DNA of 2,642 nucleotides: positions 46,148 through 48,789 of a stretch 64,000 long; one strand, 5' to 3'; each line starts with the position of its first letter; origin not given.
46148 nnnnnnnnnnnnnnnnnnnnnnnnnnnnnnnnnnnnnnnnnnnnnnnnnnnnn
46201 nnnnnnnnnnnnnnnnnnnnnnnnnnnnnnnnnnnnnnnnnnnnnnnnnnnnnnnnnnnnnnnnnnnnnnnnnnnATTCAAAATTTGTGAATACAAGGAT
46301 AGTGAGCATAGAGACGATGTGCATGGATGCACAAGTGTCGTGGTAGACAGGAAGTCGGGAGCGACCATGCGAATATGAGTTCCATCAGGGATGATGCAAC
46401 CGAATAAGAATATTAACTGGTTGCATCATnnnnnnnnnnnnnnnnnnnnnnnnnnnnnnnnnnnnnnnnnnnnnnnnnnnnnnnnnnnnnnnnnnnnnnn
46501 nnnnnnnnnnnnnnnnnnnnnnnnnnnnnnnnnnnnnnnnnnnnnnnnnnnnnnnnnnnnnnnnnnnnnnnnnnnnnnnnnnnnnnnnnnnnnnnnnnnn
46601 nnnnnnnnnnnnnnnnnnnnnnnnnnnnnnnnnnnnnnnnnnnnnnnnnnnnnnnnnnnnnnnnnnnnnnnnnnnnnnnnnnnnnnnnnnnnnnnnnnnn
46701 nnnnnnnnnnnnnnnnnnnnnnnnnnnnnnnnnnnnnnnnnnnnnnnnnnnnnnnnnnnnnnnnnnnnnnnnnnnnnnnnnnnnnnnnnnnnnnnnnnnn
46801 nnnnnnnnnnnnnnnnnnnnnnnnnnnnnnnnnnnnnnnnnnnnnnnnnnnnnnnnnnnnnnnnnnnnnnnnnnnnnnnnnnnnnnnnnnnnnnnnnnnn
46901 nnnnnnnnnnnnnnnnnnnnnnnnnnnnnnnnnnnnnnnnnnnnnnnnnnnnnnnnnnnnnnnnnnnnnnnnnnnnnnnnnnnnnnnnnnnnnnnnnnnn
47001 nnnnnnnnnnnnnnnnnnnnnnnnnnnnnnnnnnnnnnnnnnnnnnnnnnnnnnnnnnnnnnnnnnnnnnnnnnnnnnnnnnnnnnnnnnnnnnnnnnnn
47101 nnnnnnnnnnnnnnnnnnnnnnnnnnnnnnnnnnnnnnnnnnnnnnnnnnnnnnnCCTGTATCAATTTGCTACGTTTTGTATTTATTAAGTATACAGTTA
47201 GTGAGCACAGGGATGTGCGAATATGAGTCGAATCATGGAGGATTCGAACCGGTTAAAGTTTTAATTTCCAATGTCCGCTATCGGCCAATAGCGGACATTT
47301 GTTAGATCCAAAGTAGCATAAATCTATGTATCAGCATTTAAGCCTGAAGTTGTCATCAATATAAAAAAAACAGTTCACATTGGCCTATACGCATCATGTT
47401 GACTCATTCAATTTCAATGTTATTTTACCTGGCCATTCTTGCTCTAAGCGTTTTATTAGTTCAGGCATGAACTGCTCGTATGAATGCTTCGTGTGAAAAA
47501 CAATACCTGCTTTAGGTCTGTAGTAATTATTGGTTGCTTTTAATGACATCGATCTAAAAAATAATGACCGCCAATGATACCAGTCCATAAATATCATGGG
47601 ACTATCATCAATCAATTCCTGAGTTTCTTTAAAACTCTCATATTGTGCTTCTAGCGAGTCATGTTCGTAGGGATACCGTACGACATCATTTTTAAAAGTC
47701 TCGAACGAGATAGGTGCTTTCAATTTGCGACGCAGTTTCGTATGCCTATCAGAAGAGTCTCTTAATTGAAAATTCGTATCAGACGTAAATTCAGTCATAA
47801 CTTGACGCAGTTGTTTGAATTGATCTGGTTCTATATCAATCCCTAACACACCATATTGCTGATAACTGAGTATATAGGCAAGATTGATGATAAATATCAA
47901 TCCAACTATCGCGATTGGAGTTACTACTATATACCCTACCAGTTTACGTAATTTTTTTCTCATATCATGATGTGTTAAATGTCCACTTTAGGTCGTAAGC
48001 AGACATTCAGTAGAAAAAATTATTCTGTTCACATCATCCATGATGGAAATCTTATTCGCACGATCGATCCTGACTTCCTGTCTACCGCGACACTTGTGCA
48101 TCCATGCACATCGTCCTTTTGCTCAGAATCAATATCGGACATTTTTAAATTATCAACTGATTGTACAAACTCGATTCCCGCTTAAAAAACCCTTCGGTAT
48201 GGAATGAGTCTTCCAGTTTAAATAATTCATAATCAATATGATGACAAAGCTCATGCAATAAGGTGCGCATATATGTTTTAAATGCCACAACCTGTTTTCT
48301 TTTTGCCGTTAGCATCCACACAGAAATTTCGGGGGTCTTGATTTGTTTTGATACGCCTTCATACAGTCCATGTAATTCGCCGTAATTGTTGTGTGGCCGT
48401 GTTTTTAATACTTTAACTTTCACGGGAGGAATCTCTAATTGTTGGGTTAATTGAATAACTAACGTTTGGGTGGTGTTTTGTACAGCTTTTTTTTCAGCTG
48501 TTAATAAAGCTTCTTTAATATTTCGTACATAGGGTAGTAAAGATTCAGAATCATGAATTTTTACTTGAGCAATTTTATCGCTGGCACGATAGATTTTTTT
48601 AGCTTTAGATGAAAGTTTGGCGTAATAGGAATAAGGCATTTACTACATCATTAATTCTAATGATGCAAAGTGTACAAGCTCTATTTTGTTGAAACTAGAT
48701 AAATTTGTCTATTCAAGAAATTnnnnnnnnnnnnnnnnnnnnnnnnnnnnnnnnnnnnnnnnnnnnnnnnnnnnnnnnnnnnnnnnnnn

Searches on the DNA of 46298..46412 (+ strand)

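Call 61: search_dna_similar(query=window:46298-46412:+, collection=plasmids, mode=distant, max_evalue=0.001)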
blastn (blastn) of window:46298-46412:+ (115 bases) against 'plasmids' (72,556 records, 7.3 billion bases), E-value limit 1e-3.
No match.

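Call 62: search_dna_similar(query=window:46298-46412:+, collection=phages, mode=distant, max_evalue=0.001)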
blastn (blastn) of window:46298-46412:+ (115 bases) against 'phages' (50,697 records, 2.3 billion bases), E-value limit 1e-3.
No match.

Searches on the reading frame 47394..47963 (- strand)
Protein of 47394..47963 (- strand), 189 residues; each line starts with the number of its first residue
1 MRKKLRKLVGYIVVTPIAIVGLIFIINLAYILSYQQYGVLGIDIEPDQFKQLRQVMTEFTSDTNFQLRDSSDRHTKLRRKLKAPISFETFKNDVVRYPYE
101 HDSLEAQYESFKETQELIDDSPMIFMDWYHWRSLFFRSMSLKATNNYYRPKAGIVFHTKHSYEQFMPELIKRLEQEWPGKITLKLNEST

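Call 67: search_protein_families(library=pfam, proteins=[window:47394-47963:-], max_evalue=0.01)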
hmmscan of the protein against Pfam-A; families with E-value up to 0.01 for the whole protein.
window:47394-47963:- (189 aa): 0 families

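Call 103: search_protein_families(library=padloc, proteins=[window:47394-47963:-], max_evalue=0.01)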
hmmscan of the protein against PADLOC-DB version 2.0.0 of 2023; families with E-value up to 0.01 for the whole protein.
window:47394-47963:- (189 aa): 1 family
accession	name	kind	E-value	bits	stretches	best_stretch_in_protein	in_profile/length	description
PDLC04840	PDC-S04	-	0.0086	13.8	0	35-89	100-154/227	-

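Call 104: search_protein_families(library=phrogs, proteins=[window:47394-47963:-], max_evalue=0.01)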
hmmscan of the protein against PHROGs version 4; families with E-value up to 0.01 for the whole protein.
window:47394-47963:- (189 aa): 0 families

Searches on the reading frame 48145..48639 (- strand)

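Call 67: search_protein_families(library=pfam, proteins=[window:48145-48639:-], max_evalue=0.01)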
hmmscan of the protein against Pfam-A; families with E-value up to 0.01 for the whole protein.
window:48145-48639:- (164 aa): 1 family
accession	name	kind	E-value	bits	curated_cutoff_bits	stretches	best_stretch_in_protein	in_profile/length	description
PF08325.16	WLM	-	0.0068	16.9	26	0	111-135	70-95/190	WLM domain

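Call 103: search_protein_families(library=padloc, proteins=[window:48145-48639:-], max_evalue=0.01)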
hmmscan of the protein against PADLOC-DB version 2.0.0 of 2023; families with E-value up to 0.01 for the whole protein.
window:48145-48639:- (164 aa): 0 families
